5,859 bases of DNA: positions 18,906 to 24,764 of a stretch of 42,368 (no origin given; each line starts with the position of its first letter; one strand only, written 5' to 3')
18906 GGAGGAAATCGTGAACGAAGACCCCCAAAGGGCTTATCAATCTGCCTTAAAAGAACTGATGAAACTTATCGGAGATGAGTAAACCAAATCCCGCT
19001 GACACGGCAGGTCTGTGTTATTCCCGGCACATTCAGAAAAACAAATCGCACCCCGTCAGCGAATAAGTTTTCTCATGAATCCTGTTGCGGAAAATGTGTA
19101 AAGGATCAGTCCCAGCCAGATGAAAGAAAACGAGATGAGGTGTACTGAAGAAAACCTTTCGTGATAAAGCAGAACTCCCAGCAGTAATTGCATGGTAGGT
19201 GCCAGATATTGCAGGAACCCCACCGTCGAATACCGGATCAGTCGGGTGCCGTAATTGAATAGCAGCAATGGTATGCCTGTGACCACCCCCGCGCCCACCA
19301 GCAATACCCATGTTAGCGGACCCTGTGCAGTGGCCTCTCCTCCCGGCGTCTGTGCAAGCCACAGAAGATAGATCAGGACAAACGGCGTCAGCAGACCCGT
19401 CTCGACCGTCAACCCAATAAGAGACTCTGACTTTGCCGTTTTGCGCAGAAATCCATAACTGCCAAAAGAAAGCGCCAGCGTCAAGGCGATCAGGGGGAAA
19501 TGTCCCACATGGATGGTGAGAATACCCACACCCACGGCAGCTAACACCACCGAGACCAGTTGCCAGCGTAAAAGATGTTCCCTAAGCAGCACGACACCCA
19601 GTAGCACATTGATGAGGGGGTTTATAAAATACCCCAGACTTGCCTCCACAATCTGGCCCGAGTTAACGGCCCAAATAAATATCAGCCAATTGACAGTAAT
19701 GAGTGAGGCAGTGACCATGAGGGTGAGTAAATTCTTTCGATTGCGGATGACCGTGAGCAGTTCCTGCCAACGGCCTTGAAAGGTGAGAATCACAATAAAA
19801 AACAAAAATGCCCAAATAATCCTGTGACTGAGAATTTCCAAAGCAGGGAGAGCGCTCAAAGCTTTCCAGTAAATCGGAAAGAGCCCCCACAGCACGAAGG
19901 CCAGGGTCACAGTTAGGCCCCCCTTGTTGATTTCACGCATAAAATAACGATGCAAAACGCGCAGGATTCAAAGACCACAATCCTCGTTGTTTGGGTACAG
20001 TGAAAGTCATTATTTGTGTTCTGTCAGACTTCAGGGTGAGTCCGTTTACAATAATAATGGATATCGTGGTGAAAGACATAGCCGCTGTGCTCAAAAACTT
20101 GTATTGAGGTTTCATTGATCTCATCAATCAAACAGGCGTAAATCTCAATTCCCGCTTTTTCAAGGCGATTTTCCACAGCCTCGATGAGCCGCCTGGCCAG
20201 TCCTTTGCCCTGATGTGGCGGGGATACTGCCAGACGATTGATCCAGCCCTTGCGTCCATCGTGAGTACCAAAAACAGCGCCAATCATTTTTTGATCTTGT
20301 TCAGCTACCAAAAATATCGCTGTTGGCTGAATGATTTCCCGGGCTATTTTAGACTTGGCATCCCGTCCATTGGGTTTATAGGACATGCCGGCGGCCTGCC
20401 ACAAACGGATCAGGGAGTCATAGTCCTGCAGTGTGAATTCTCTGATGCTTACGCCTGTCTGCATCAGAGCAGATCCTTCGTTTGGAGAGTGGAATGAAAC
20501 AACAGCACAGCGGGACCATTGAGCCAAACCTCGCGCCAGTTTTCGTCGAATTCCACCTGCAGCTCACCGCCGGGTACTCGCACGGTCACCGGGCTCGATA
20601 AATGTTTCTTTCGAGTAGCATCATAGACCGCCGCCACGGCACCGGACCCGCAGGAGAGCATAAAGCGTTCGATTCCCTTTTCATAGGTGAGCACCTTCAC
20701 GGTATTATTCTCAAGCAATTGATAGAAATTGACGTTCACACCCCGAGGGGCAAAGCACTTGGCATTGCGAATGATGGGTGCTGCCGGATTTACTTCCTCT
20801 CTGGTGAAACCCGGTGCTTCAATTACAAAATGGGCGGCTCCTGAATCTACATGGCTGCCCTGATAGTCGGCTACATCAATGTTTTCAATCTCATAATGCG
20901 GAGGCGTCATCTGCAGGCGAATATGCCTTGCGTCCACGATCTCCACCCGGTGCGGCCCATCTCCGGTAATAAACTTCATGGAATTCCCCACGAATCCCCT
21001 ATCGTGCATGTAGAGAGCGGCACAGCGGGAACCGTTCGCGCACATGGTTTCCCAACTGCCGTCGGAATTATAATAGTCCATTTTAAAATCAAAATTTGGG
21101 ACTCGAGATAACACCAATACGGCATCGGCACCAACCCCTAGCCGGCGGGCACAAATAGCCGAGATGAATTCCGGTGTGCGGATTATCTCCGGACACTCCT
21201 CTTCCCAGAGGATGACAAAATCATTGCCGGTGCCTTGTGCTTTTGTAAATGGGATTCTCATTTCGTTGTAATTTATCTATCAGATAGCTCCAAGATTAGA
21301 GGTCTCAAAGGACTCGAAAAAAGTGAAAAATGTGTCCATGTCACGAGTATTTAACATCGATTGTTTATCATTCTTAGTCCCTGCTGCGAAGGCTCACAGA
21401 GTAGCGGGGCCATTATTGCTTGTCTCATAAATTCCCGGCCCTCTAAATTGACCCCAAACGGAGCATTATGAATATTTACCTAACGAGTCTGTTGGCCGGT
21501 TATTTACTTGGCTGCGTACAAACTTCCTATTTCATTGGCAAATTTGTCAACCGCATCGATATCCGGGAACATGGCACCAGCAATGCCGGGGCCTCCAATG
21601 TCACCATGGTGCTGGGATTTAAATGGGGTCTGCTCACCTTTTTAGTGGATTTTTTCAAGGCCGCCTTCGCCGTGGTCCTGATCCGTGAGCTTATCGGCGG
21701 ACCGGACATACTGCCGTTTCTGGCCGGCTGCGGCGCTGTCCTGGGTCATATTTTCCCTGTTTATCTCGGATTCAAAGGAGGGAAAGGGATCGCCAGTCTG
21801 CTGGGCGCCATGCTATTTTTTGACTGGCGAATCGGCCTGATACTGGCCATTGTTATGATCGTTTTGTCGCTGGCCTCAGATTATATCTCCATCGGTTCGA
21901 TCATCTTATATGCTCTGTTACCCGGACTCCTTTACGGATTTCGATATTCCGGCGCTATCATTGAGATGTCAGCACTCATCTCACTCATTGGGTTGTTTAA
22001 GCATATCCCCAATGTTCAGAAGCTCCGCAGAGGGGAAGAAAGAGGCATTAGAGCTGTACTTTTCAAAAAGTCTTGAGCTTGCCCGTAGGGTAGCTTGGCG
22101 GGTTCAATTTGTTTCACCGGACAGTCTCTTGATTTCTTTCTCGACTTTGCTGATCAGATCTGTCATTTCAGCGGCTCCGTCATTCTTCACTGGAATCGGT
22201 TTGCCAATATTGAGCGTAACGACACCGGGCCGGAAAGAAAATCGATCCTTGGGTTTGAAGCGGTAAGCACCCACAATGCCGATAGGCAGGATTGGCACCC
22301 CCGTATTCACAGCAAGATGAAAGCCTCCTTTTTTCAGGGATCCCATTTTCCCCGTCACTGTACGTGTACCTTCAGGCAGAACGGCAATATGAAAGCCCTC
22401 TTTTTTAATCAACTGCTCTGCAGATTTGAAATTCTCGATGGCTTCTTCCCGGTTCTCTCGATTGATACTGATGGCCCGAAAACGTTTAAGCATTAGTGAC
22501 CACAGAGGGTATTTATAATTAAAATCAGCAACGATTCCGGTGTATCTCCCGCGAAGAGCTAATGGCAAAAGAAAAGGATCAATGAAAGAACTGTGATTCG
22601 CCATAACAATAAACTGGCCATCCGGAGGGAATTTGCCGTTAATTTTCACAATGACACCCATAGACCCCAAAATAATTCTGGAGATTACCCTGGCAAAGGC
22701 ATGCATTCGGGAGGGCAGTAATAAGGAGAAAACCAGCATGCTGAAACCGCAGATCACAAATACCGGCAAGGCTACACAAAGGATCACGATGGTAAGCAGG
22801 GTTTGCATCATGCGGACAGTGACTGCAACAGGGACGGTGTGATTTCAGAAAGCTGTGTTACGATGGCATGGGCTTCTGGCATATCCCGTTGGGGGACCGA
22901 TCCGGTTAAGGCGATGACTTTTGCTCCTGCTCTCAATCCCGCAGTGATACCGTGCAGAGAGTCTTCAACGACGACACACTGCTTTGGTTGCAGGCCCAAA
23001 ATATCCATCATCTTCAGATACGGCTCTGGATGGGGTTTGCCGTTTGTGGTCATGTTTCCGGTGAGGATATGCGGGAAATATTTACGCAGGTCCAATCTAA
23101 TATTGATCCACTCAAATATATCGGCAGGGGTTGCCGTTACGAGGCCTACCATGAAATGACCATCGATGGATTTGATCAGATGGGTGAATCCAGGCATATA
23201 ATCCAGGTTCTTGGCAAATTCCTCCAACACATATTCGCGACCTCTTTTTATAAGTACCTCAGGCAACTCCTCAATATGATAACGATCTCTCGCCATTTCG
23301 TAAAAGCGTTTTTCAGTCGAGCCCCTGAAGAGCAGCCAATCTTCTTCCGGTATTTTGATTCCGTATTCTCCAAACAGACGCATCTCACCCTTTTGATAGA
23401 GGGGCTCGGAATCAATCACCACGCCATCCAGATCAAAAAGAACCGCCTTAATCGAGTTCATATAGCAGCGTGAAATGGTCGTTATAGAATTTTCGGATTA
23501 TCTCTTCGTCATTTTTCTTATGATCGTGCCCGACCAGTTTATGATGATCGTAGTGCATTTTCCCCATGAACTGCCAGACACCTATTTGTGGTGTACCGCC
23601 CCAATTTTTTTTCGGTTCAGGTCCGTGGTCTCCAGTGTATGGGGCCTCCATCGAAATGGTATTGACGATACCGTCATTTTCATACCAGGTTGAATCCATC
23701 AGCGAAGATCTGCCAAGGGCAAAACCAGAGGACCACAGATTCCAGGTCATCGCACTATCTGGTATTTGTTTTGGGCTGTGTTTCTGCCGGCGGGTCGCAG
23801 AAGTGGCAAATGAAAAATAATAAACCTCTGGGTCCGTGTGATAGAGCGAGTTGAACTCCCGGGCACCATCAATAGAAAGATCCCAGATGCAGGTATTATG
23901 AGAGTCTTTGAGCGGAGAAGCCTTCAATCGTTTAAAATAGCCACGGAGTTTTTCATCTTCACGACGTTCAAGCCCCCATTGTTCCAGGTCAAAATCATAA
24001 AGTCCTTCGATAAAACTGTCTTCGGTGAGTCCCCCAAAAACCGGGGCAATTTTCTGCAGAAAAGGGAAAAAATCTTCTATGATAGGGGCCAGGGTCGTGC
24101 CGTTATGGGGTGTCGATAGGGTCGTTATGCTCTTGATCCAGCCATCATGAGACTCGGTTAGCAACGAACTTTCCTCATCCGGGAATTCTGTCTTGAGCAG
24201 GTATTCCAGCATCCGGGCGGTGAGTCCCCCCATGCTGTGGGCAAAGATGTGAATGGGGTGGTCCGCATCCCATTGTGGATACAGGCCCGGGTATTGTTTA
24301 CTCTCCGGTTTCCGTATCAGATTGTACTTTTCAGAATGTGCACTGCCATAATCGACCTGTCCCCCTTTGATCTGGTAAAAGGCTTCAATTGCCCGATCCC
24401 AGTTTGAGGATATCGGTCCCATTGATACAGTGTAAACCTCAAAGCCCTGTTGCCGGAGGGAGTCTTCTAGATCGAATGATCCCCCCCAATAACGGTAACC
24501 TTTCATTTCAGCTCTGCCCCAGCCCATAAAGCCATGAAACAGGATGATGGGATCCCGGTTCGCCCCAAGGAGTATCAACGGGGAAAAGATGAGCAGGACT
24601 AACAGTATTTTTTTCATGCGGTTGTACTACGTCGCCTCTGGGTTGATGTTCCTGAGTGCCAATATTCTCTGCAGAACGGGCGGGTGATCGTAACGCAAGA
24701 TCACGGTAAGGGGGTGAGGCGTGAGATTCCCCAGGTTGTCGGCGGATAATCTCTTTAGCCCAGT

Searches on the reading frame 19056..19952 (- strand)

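Call 10: search_protein_families(library=pfam, proteins=[window:19056-19952:-], max_evalue=0.00001)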
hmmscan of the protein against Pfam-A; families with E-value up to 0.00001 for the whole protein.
window:19056-19952:- (298 aa): 1 family
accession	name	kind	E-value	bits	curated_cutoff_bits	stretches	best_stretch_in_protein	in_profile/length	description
PF00892.27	EamA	-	2.4e-23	83.4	28.2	2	10-146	2-134/135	EamA-like transporter family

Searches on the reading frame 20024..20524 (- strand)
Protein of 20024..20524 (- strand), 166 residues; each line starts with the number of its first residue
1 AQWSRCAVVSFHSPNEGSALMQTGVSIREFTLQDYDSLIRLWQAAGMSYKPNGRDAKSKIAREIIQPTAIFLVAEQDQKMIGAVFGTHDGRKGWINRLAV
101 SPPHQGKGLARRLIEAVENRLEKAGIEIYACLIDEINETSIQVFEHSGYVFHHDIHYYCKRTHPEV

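Call 86: search_protein_families(library=pfam, proteins=[window:20024-20524:-], max_evalue=0.00001)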
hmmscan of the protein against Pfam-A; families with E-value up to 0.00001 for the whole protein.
window:20024-20524:- (166 aa): 5 families
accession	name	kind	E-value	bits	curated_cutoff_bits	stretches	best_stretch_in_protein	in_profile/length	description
PF00583.31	Acetyltransf_1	-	1.9e-15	57.6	20.7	1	60-149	24-116/116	Acetyltransferase (GNAT) family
PF13673.13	Acetyltransf_10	-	4.6e-13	49.7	23.6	1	58-152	20-110/128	Acetyltransferase (GNAT) domain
PF13508.13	Acetyltransf_7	-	7.9e-13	49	27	1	69-150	3-83/84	Acetyltransferase (GNAT) domain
PF08445.16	FR47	-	7.2e-08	32.8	22.1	1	92-149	21-77/86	FR47-like protein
PF13302.13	Acetyltransf_3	-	8.5e-08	33.4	25.4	1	27-149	4-137/138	Acetyltransferase (GNAT) domain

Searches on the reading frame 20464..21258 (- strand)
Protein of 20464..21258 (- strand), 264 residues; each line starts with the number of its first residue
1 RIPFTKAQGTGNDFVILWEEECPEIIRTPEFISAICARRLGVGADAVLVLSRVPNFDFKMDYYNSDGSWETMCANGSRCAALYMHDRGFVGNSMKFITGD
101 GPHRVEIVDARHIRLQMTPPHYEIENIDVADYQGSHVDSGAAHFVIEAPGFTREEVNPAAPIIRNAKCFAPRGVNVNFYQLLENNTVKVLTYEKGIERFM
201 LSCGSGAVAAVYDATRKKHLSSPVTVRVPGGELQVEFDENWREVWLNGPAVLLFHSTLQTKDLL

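Call 86: search_protein_families(library=pfam, proteins=[window:20464-21258:-], max_evalue=0.00001)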
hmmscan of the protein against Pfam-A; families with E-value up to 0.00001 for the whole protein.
window:20464-21258:- (264 aa): 1 family
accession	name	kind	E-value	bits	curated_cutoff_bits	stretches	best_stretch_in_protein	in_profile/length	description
PF01678.24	DAP_epimerase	-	2.5e-32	111.9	34.7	2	4-121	1-119/121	Diaminopimelate epimerase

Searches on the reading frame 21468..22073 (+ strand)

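Call 86: search_protein_families(library=pfam, proteins=[window:21468-22073:+], max_evalue=0.00001)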
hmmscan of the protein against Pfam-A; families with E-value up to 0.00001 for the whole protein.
window:21468-22073:+ (202 aa): 1 family
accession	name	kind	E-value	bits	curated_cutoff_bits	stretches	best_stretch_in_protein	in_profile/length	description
PF02660.20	G3P_acyltransf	-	3.6e-44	151.2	24.1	1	11-186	2-164/164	Glycerol-3-phosphate acyltransferase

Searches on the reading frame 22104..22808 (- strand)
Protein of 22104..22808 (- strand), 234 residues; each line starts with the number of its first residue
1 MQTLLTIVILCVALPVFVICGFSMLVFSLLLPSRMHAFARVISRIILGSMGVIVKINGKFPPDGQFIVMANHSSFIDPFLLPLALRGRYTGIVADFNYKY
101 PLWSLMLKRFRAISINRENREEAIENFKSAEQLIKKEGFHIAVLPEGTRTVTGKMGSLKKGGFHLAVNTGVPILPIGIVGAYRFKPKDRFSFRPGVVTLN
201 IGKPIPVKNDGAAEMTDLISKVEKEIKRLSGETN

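Call 86: search_protein_families(library=pfam, proteins=[window:22104-22808:-], max_evalue=0.00001)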
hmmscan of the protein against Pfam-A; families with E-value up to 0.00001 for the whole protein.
window:22104-22808:- (234 aa): 1 family
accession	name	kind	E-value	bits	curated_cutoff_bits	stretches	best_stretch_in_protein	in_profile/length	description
PF01553.26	Acyltransferase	-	5.3e-23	81.7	23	1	55-178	5-131/132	Acyltransferase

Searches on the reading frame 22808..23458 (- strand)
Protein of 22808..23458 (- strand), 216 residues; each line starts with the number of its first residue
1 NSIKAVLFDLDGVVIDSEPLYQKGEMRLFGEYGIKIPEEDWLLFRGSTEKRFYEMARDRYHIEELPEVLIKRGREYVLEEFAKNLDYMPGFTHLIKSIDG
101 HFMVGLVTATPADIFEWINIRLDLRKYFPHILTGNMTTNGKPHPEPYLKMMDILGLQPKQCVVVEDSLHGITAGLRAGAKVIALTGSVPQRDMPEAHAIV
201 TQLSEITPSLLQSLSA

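Call 86: search_protein_families(library=pfam, proteins=[window:22808-23458:-], max_evalue=0.00001)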
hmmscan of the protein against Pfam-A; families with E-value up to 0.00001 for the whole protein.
window:22808-23458:- (216 aa): 3 families
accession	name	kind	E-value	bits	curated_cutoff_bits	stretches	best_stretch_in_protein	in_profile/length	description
PF13419.12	HAD_2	-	6.1e-30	105.1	23.8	1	6-183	1-177/178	Haloacid dehalogenase-like hydrolase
PF00702.32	Hydrolase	-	1.4e-22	81.5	26.4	1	3-178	1-191/191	haloacid dehalogenase-like hydrolase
PF13242.12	Hydrolase_like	-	6.8e-06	26.3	22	0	140-203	3-72/75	HAD-hyrolase-like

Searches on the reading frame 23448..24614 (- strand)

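Call 86: search_protein_families(library=pfam, proteins=[window:23448-24614:-], max_evalue=0.00001)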
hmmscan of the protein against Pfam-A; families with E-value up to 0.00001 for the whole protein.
window:23448-24614:- (388 aa): 1 family
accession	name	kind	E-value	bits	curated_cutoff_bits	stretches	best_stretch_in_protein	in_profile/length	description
PF24708.1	Lip_C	-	2.9e-61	207.7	27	1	19-378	1-363/380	Lipase-like, C-terminal domain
